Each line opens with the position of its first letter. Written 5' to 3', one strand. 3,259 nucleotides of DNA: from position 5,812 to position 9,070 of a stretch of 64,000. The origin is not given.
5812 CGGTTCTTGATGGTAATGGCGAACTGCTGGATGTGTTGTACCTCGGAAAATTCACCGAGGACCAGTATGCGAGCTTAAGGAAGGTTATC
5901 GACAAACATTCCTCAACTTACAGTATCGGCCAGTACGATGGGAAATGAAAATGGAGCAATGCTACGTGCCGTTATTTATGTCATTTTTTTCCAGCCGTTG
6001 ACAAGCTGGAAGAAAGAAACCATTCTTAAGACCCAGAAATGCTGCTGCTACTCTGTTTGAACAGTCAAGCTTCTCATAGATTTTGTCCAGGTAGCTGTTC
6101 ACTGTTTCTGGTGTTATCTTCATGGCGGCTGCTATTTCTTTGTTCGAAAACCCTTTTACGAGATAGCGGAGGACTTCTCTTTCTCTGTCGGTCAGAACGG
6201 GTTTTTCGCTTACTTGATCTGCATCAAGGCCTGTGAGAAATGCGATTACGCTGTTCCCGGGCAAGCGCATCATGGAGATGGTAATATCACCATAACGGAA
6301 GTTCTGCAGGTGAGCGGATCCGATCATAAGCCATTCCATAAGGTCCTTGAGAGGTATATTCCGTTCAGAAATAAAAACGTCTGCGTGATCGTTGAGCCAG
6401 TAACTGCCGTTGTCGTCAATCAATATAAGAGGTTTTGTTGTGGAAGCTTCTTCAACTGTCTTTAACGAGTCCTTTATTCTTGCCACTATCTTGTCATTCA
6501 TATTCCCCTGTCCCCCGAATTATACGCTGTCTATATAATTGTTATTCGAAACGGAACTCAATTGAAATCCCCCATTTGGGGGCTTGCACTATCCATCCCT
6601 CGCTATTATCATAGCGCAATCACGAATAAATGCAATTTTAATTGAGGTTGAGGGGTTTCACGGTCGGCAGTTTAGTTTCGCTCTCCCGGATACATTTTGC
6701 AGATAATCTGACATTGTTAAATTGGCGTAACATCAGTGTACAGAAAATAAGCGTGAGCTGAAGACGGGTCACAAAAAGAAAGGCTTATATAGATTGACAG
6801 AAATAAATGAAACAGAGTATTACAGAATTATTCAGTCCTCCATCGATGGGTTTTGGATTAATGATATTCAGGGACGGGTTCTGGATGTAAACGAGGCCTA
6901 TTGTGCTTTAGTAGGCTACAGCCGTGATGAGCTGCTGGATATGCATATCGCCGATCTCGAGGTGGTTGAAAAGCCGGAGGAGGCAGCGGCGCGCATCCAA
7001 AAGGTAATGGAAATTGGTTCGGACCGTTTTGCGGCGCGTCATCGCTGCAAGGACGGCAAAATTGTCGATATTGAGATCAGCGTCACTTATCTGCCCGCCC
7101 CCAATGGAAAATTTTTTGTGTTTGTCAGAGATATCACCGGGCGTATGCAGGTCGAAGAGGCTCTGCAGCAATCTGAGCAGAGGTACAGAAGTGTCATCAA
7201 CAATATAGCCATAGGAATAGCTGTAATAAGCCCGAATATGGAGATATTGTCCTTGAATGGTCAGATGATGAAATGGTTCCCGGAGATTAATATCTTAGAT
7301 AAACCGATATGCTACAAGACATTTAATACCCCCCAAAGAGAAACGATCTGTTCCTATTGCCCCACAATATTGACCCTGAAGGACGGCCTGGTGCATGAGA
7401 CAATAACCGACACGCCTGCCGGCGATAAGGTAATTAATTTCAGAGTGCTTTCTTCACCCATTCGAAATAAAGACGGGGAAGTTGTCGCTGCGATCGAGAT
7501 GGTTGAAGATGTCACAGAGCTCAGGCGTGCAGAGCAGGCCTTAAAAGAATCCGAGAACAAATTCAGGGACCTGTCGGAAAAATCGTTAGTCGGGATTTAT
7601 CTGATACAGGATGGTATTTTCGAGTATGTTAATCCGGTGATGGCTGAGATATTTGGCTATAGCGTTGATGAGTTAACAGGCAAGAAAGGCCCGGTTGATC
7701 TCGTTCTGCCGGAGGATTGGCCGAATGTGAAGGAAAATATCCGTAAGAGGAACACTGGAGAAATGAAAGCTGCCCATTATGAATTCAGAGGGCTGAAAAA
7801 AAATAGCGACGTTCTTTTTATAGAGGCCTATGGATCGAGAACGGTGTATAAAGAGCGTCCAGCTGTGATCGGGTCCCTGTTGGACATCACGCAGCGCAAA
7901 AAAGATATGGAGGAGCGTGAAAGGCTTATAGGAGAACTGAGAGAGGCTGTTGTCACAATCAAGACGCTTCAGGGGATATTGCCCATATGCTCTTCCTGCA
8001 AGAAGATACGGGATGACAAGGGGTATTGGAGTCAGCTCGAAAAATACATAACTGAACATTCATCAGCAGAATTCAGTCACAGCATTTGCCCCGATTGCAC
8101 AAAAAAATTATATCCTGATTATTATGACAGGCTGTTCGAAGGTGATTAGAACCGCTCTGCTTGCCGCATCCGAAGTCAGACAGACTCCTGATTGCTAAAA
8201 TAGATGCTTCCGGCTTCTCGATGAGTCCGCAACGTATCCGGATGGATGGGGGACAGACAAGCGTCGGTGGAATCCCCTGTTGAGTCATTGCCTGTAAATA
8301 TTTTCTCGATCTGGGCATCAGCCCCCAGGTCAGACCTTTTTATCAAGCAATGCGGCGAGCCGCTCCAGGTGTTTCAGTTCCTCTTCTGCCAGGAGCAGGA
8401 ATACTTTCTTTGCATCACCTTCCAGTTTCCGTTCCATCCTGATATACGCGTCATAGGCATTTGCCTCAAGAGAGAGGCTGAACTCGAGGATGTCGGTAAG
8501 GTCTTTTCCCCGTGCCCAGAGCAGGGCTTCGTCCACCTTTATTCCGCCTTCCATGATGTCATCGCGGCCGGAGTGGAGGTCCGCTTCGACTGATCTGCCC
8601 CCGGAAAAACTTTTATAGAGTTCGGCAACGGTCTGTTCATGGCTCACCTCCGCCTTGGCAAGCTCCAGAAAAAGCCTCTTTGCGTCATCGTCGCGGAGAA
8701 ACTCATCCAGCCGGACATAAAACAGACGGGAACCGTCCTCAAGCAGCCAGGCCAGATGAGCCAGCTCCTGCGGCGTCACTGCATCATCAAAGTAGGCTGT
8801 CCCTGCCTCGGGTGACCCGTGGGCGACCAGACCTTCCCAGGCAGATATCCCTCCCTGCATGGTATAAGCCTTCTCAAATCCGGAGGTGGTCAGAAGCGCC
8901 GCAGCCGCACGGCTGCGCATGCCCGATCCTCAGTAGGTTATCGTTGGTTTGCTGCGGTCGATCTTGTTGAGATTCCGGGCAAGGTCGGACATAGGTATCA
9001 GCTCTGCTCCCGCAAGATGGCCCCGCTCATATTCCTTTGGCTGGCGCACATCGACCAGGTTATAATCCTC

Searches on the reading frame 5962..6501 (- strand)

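Call 53: search_protein_families(library=pfam, proteins=[window:5962-6501:-], max_evalue=0.00001)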
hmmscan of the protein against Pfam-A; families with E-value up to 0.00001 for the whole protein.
window:5962-6501:- (179 aa): 2 families
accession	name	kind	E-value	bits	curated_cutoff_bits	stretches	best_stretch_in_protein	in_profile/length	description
PF00196.25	GerE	-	4.6e-20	71.4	23.5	1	102-154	2-54/57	Bacterial regulatory proteins, luxR family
PF08281.18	Sigma70_r4_2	-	1.2e-06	28.5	25.7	1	103-144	11-53/54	Sigma-70, region 4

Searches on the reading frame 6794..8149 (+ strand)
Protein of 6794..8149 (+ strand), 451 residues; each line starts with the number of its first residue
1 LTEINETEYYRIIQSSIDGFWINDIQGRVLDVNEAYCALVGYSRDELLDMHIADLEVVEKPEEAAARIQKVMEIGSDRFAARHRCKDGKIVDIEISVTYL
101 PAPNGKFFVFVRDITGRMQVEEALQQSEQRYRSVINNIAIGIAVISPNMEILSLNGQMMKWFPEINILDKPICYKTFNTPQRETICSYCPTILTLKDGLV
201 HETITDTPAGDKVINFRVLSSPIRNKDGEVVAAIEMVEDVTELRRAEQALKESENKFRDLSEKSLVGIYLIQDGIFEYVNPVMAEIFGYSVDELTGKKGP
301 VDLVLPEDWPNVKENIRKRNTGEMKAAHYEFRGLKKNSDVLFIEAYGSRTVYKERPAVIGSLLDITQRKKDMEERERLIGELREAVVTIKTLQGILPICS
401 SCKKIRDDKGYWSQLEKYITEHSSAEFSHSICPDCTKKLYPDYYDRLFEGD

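Call 53: search_protein_families(library=pfam, proteins=[window:6794-8149:+], max_evalue=0.00001)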
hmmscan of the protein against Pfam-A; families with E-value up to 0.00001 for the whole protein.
window:6794-8149:+ (451 aa): 5 families
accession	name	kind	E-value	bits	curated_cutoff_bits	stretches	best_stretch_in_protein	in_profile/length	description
PF13426.13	PAS_9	-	2.1e-29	102.3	27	2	18-115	2-102/103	PAS domain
PF08448.16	PAS_4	-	4.7e-26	91.6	23.1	2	15-117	3-108/110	PAS fold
PF00989.32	PAS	-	1.6e-25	89.7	22.6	1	8-114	2-113/113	PAS fold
PF13188.13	PAS_8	-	1.7e-18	66.3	21.8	0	9-51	3-44/65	PAS domain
PF08447.18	PAS_3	-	1.9e-17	63.7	25.6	1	278-350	3-75/89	PAS fold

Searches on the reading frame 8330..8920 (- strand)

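Call 53: search_protein_families(library=pfam, proteins=[window:8330-8920:-], max_evalue=0.00001)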
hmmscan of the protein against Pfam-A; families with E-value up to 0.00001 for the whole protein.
window:8330-8920:- (196 aa): 1 family
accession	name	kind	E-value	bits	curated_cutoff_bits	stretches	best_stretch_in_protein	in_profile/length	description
PF02915.23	Rubrerythrin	-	2.7e-10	41.2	22.8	0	143-194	1-55/137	Rubrerythrin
